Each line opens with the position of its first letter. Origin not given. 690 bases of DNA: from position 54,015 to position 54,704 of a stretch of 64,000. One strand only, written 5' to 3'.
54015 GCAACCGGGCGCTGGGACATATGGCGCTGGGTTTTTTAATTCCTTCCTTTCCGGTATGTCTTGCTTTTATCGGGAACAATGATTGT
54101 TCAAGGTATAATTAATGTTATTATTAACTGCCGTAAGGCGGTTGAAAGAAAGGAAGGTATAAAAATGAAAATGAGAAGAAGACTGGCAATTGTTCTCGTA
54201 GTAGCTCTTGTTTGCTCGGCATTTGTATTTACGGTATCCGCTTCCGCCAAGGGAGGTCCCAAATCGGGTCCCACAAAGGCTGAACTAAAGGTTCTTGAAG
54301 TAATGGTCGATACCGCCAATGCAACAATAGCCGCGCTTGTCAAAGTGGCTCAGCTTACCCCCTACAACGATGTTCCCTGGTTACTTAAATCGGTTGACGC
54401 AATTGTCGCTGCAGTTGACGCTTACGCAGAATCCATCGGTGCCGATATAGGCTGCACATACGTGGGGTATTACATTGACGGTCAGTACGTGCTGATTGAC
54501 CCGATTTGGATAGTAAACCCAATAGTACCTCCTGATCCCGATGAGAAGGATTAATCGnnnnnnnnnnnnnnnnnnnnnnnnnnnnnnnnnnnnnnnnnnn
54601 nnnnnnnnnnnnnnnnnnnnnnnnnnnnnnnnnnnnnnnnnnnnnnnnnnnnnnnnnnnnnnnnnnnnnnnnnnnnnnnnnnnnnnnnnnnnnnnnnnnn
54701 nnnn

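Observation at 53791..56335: Candidate new c-di-GMP circuit: riboswitch -> secreted protein -> MNT -> cupin-HD-GYP -> HEPN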

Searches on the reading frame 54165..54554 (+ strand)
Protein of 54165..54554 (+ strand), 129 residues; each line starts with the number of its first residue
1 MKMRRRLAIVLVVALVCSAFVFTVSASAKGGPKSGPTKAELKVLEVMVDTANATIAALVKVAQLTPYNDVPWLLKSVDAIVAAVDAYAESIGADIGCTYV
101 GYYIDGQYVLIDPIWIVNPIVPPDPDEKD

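Call 4: search_protein_families(library=pfam, proteins=[window:54165-54554:+], max_evalue=0.01)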
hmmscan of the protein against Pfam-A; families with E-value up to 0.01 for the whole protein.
window:54165-54554:+ (129 aa): 0 families

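Call 10: find_encoding_contigs(protein=window:54165-54554:+, flank=6000, max_places=10)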
Protein window:54165-54554:+ (129 aa): no gene with exactly this product is on record in the collection.

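Call 27: search_protein_families(library=ncbifam, proteins=[window:54165-54554:+], max_evalue=0.01)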
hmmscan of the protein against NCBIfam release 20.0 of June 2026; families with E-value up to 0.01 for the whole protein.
window:54165-54554:+ (129 aa): 0 families

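Call 30: search_solved_structures(query=A1, max_evalue=10)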
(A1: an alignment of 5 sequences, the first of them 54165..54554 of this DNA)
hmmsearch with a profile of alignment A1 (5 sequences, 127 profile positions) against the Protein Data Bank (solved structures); distinct sequences matched with E-value up to 10: 12.
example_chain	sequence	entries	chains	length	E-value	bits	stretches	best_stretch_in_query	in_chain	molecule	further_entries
2gdc_A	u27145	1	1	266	0.73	13.1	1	10-75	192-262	Vinculin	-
9sr0_A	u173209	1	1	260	1.1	12.5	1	10-69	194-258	Vinculin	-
4e17_A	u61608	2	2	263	1.2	12.4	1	10-70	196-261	Vinculin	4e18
1zvz_A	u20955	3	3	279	1.3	12.2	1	10-70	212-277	Vinculin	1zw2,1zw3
2dpl_A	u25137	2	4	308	1.4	12.2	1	46-95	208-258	GMP synthase [glutamine-hydrolyzing] subunit B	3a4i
2q74_A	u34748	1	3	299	1.5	12.1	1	63-95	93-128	Inositol-1-monophosphatase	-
1u6h_A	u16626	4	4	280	1.5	12.1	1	10-70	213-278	Vinculin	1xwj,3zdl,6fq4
3rf3_A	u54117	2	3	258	2.3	11.4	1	10-69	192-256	Vinculin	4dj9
2gww_A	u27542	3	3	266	2.4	11.4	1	10-69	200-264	vinculin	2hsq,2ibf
1ydi_A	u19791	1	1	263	2.4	11.4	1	10-69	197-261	vinculin isoform VCL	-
1rkc_A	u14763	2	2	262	2.4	11.4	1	10-69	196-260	Vinculin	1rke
1syq_A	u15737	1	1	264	2.4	11.4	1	10-69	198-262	vinculin isoform VCL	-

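Call 31: find_homologous_proteins(query=window:54165-54554:+, max_evalue=0.001)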
Query window:54165-54554:+ (129 aa): 17 proteins with E <= 0.001 among 45 candidates.
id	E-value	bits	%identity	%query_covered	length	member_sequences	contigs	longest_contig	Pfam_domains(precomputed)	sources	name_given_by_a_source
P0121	5.5e-73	261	95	100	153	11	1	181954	-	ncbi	-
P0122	6.1e-46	174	66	100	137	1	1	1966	-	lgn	-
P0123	7.8e-38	148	59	99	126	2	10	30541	-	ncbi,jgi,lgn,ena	ncbi:MAG: hypothetical protein WCR95_02065 [Eubacteriales bacterium]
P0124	3.5e-36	142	58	100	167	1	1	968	-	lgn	-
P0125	3.6e-35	139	54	100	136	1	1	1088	-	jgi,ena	-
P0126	3.0e-29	120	57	91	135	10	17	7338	-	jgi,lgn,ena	jgi:hypothetical protein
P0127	1.8e-27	114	53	91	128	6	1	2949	-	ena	-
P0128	6.9e-25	106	48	94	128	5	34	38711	-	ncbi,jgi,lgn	-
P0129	8.6e-25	105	51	91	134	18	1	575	-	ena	-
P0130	1.9e-24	104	54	91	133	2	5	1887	-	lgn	-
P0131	4.4e-24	103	52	91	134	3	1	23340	-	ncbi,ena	-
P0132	3.6e-23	100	53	88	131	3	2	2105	-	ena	-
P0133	7.3e-20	89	45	89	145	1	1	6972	-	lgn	-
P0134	3.6e-18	84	50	88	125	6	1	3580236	-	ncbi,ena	-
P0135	9.5e-17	79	48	88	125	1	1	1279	-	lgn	-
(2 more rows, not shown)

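Call 38: predict_structure(alignment_id=A5)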
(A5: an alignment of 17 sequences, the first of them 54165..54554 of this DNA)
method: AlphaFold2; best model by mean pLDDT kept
length: 129 residues; sequences in the alignment: 17
mean_pLDDT: 76.7   pTM: 0.63
mean pLDDT of the five models: 76.7, 74.5, 73.6, 71.9, 71.7
residues with pLDDT >= 90: 41; 70-90: 41; 50-70: 35; < 50: 12
segments of 3 or more residues with pLDDT < 50: 24-31
pLDDT, mean of each block of 10 residues (from residue 1): 53 61 45 73 94 93 81 92 93 87 86 80 58
secondary structure, 60 per line:
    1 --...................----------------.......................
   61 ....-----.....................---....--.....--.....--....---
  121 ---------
elements in order: H3-21 H38-64 H70-90 E94-97 E100-104 E107-111 E114-117

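Call 43: fold_search(model_id=the predicted structure, library=pdb)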
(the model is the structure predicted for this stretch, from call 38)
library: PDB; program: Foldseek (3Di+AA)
matches with E <= 10: 191; with E <= 0.001: 0
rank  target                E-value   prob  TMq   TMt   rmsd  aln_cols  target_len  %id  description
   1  9a7h_B                4.5e-01  0.20  0.22  0.30   9.9        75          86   17  Integrative model of YUND-SP5S by crosslinking MS and deep learning (released 2024-09-18)
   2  2ch0_MODEL_1_A        8.4e-01  0.08  0.23  0.23  11.0       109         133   14  Solution structure of the human MAN1 C-terminal domain (residues 655- 775) (released 2006-05-16)
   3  5knc_G                8.9e-01  0.09  0.22  0.15  26.2       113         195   14  Crystal structure of the 3 ADP-bound V1 complex (released 2016-11-02)
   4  1iho_A                1.0e+00  0.11  0.26  0.14  14.4       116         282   12  CRYSTAL APO-STRUCTURE OF PANTOTHENATE SYNTHETASE FROM E. COLI (released 2001-05-30)
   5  3aon_A                1.1e+00  0.11  0.23  0.17  23.3       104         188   15  Crystal structure of the central axis (NtpD-NtpG) in the catalytic portion of Enterococcus hirae V-type sodium ATPase (released 2011-10-05)
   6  2eh1_B                1.1e+00  0.15  0.26  0.34   8.9        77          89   12  Stage V Sporolation Protein S (SpoVS) from Thermus thermophilus (released 2007-09-04)
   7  1kxz_A                1.2e+00  0.16  0.18  0.13   6.9        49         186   12  MT0146, the Precorrin-6y methyltransferase (CbiT) homolog from M. Thermoautotrophicum, P1 spacegroup (released 2002-11-27)
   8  2yxd_A                1.2e+00  0.09  0.15  0.11   6.7        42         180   21  Crystal Structure of Cobalamin biosynthesis precorrin 8W decarboxylase (cbiT) (released 2007-10-30)
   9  3vr6_G                1.4e+00  0.10  0.24  0.19  22.9        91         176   16  Crystal structure of AMP-PNP bound Enterococcus hirae V1-ATPase [bV1] (released 2013-01-16)
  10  5d80_g                1.7e+00  0.05  0.18  0.12  26.1       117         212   13  Crystal Structure of Yeast V1-ATPase in the Autoinhibited Form (released 2016-06-08)
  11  8b6h_DC               1.8e+00  0.10  0.30  0.08  20.5       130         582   10  Cryo-EM structure of cytochrome c oxidase dimer (complex IV) from respiratory supercomplex of Tetrahymena thermophila (released 2023-03-29)
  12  7uq2_D                1.9e+00  0.09  0.23  0.29   7.2        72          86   14  Vs.4 from T4 phage in complex with cGAMP (released 2023-02-08)
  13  2yhm_A                1.9e+00  0.04  0.18  0.09  13.1       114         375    7  Structure of respiratory syncytial virus nucleocapsid protein, P212121 crystal form (released 2012-01-25)
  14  5ht0_B                2.0e+00  0.06  0.16  0.10   7.0        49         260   18  Crystal structure of an Antibiotic_NAT family aminoglycoside acetyltransferase HMB0038 from an uncultured soil metagen (released 2016-03-02)
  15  3dlj_A                2.1e+00  0.11  0.30  0.09   8.8        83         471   20  Crystal structure of human carnosine dipeptidase 1 (released 2008-08-19)
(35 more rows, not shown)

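Call 45: search_protein_representatives(alignment_id=A5)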
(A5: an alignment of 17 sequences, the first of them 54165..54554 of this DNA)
Query: 17 sequences, 131 profile positions. Proteins with E-value up to 0.001 (for the whole library): 257; up to 1e-10: 139; up to 1e-30: 23. The best 150 are listed.
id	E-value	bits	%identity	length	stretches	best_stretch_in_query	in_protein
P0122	2.9e-53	195.5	-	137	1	1-131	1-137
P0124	3.9e-48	178.9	-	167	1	1-131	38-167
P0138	7.6e-45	168.3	-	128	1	1-126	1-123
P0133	2.4e-44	166.7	-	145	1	1-130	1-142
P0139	3.0e-41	156.7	-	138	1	1-127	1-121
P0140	1.1e-38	148.4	-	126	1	4-124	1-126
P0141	3.3e-37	143.6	-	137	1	5-124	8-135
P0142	3.0e-36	140.5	-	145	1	5-125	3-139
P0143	1.1e-35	138.7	-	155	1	31-126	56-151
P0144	1.4e-35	138.3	-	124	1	2-122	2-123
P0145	4.1e-35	136.8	-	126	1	4-124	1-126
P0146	6.0e-35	136.3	-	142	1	2-124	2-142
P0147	2.9e-34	134.0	-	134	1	6-124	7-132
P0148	3.2e-34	133.9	-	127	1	1-124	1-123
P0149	7.6e-34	132.7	-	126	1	4-124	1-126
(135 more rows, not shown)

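Call 71: search_protein_families(library=padloc, proteins=[window:54165-54554:+], max_evalue=0.01)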
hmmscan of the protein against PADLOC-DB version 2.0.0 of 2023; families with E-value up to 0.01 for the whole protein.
window:54165-54554:+ (129 aa): 0 families

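Call 77: find_encoding_contigs(protein=P0131, flank=3500, max_places=2)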
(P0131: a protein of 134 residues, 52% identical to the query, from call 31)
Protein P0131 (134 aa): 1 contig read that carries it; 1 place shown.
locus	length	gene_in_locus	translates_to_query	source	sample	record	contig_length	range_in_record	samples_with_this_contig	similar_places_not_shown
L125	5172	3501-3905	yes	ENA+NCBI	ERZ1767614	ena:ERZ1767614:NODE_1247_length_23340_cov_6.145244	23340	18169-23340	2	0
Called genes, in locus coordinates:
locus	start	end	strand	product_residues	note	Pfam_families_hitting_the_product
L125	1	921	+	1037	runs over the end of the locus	PF09992:NAGPA, PF19789:DUF6273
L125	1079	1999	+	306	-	PF13175:AAA_15 (faint), PF00005:ABC_tran, PF13304:AAA_21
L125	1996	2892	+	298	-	PF01061:ABC2_membrane, PF12698:ABC2_membrane_3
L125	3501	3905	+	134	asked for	-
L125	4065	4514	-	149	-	PF00206:Lyase_1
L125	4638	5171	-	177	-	?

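Call 78: find_encoding_contigs(protein=P0133, flank=3500, max_places=2)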
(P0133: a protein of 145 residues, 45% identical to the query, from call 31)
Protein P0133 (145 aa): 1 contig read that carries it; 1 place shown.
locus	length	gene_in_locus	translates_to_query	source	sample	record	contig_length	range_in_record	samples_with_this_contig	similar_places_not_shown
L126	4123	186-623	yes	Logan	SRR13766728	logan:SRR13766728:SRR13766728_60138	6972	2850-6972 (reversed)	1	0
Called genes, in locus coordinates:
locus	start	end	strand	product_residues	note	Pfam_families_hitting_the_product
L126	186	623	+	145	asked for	-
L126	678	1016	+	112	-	PF01909:NTP_transf_2, PF18765:Polbeta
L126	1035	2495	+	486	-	PF01966:HD, PF13487:HD_5, PF05168:HEPN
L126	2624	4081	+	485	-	PF03816:LytR_cpsA_psr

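Call 79: find_encoding_contigs(protein=P0126, flank=3500, max_places=3)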
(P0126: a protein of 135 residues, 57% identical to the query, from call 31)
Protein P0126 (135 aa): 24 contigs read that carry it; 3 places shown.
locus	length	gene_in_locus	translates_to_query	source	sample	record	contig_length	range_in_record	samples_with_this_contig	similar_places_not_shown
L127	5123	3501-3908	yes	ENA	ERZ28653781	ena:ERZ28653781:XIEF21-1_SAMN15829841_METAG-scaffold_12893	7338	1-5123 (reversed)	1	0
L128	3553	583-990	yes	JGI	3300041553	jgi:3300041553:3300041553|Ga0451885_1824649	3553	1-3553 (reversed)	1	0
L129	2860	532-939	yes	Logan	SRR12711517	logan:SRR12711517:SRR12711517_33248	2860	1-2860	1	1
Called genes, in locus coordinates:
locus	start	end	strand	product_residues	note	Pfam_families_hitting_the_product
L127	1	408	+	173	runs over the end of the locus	PF12724:Flavodoxin_5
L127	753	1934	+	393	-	PF01408:GFO_IDH_MocA, PF22725:GFO_IDH_MocA_C3, PF02894:GFO_IDH_MocA_C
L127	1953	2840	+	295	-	PF01261:AP_endonuc_2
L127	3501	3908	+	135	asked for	-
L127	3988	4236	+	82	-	PF01909:NTP_transf_2, PF18765:Polbeta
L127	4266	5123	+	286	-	?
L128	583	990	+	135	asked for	-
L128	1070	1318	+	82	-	PF01909:NTP_transf_2, PF18765:Polbeta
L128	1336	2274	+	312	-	PF13487:HD_5, PF01966:HD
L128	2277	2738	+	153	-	PF05168:HEPN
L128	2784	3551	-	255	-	?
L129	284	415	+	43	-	-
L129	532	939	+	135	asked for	-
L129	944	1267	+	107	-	PF01909:NTP_transf_2, PF18765:Polbeta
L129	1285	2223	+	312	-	PF13487:HD_5, PF01966:HD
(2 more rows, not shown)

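Call 84: fold_search(model_id=the predicted structure, library=viral)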
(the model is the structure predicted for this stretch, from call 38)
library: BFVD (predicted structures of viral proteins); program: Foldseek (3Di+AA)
matches with E <= 10: 533; with E <= 0.001: 0
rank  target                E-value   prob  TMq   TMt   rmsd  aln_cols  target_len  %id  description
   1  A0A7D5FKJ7            1.2e-01  0.69  0.34  0.29   8.8       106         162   19  (no name in the UniProt tables at hand)
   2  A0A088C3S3            2.0e-01  0.10  0.17  0.10  23.7       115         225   12  (no name in the UniProt tables at hand)
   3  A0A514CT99            2.3e-01  0.16  0.18  0.19  11.5        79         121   11  Uncharacterized protein [Achromobacter phage Motura]
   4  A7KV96                2.4e-01  0.25  0.30  0.29  18.2       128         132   12  (no name in the UniProt tables at hand)
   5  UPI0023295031         3.3e-01  0.66  0.29  0.53   3.6        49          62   16  (no name look-up for this kind of identifier)
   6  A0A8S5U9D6            3.5e-01  0.30  0.30  0.27  11.9       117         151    9  Uncharacterized protein [Siphoviridae sp. ctYM922]
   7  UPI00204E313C         3.7e-01  0.06  0.14  0.05  17.6       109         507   15  (no name look-up for this kind of identifier)
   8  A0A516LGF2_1          4.2e-01  0.14  0.27  0.04  25.9       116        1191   11  (no name in the UniProt tables at hand)
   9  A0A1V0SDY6            4.5e-01  0.16  0.17  0.03  11.1        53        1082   17  Superfamily II helicase [Indivirus ILV1]
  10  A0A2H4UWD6            4.8e-01  0.47  0.25  0.05   2.6        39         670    8  DEXDc helicase-primase [Bodo saltans virus]
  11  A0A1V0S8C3            4.8e-01  0.23  0.26  0.26   9.3       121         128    7  Uncharacterized protein [Catovirus CTV1]
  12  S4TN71                4.8e-01  0.09  0.21  0.23  13.7       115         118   12  Uncharacterized protein [Salmonella phage FSL SP-126]
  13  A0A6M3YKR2            5.1e-01  0.14  0.20  0.07   9.9        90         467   10  (no name in the UniProt tables at hand)
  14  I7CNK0                5.1e-01  0.08  0.21  0.23  17.8       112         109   11  Uncharacterized protein [Pseudomonas phage PA7]
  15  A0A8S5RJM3            5.4e-01  0.12  0.24  0.24  21.6        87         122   11  Trm112p-like protein [virus sp. ctHG14]
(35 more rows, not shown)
